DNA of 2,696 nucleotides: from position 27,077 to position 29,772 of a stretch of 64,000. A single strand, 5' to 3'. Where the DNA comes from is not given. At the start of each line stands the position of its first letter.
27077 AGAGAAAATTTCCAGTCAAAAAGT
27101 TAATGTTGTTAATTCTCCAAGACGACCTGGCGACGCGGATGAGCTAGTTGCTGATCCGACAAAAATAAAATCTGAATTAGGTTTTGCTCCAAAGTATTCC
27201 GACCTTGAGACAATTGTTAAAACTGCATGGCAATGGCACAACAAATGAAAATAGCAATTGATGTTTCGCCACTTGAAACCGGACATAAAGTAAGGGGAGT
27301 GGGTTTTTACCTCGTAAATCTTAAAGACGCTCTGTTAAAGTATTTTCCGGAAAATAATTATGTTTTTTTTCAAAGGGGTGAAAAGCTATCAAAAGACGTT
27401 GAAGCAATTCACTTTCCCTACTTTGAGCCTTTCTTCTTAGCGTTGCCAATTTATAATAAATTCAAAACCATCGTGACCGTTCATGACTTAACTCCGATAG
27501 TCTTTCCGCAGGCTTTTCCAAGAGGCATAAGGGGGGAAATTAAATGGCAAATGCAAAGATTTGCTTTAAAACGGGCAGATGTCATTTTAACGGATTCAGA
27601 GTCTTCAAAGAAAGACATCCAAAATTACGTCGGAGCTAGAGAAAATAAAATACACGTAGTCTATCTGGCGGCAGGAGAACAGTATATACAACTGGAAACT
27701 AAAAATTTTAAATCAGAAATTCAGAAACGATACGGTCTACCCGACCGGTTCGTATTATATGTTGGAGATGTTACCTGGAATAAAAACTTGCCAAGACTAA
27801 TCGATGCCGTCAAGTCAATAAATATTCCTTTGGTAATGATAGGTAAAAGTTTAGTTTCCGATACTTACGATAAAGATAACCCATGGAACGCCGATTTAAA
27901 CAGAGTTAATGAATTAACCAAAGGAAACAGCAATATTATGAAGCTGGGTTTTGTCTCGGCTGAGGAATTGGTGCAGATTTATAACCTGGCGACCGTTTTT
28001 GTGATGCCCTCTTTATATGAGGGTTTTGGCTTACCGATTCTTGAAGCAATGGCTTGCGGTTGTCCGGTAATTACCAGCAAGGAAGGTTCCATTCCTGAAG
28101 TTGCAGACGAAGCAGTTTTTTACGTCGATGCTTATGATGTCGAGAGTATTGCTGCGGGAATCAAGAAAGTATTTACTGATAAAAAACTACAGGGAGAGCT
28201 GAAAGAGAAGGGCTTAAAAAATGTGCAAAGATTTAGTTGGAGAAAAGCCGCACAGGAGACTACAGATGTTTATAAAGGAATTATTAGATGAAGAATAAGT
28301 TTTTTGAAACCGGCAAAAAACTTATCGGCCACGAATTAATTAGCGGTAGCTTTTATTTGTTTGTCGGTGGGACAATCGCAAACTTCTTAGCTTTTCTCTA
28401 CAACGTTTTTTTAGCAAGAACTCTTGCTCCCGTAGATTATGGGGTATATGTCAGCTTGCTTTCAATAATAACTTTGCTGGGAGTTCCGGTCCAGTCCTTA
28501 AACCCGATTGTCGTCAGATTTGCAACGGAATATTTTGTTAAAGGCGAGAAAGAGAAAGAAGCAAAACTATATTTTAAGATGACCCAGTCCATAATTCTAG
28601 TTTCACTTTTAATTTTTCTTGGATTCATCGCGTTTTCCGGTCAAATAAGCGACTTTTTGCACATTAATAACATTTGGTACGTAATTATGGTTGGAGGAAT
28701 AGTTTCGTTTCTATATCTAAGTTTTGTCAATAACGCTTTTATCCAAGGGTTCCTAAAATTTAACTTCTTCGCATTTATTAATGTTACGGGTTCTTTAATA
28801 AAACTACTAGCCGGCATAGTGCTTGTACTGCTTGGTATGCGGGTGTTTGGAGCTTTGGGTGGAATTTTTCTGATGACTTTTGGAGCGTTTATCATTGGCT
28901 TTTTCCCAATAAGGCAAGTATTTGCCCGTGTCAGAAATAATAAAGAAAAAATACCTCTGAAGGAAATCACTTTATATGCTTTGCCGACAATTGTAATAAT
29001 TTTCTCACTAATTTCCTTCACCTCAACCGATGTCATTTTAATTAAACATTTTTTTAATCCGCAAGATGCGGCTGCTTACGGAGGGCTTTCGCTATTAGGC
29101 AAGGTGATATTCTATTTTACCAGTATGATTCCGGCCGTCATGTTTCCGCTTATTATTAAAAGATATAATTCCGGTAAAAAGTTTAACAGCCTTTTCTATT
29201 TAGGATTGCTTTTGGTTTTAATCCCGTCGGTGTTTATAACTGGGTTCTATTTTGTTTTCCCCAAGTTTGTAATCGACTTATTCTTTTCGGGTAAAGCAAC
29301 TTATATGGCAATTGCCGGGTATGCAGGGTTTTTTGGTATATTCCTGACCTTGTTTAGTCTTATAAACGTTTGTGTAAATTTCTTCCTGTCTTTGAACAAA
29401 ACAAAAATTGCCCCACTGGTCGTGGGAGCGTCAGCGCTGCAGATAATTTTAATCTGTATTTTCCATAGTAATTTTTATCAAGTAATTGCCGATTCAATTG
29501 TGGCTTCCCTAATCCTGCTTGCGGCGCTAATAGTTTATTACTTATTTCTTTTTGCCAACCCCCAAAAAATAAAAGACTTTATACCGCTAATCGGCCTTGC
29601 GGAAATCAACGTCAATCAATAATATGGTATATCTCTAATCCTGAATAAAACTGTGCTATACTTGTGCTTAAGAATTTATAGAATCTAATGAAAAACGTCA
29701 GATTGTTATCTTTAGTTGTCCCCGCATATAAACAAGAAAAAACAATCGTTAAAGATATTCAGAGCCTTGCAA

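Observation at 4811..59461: Exceptional expansion of lipid-carrier-dependent GT-C-type membrane glycosyltransferases in a single co-directional locus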

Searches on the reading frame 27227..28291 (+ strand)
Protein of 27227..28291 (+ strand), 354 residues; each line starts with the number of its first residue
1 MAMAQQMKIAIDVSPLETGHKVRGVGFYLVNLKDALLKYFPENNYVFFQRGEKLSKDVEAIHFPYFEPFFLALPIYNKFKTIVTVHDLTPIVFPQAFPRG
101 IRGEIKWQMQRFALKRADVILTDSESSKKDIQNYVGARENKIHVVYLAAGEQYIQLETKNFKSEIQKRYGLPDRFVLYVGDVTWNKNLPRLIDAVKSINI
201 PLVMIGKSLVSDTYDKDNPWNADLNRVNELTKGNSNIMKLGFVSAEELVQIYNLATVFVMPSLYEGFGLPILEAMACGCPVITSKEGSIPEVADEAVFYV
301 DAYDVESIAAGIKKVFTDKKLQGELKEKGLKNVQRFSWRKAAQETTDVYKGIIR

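Call 5: search_protein_families(library=pfam, proteins=[window:27227-28291:+], max_evalue=0.01)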
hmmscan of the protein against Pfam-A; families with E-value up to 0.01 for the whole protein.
window:27227-28291:+ (354 aa): 6 families
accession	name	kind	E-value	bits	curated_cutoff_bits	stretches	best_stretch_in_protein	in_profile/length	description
PF00534.26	Glycos_transf_1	-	4.4e-33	114.7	26.4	1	168-329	8-169/172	Glycosyl transferases group 1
PF13692.12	Glyco_trans_1_4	-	1.5e-24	87.3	27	1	175-318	3-142/142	Glycosyl transferases group 1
PF13439.12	Glyco_transf_4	-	3.1e-10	40.8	28.5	1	41-146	54-163/170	Glycosyltransferase Family 4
PF13524.12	Glyco_trans_1_2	-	2.1e-08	34.6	25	1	191-344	5-141/144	Glycosyl transferase-like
PF20706.3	GT4-conflict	-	5.2e-08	32.7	26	1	245-287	272-314/385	Family 4 Glycosyltransferase in conflict systems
PF13579.12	Glyco_trans_4_4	-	2e-05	25.4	29.7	1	58-146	72-156/158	Glycosyl transferase 4-like domain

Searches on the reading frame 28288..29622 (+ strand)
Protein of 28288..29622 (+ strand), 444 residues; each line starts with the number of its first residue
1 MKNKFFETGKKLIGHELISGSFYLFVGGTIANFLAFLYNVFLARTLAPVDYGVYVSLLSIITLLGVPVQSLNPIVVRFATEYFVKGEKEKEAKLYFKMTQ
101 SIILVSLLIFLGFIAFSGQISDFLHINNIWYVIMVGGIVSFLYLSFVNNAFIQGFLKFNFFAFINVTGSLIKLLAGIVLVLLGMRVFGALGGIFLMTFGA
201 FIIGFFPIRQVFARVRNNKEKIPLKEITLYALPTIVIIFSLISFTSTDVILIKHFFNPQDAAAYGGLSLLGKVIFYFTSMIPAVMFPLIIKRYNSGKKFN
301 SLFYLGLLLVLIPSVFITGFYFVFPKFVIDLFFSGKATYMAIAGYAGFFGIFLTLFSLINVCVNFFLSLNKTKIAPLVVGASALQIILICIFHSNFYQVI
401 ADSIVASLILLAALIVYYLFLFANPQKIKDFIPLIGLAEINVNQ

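Call 5: search_protein_families(library=pfam, proteins=[window:28288-29622:+], max_evalue=0.01)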
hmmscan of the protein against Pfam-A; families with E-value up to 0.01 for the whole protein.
window:28288-29622:+ (444 aa): 2 families
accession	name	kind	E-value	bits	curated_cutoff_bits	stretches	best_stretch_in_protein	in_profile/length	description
PF01943.22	Polysacc_synt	-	3.5e-12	46.8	28.2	1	19-290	3-271/274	Polysaccharide biosynthesis protein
PF13440.11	Polysacc_synt_3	-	1.1e-09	38.4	23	1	42-335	2-286/293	Polysaccharide biosynthesis protein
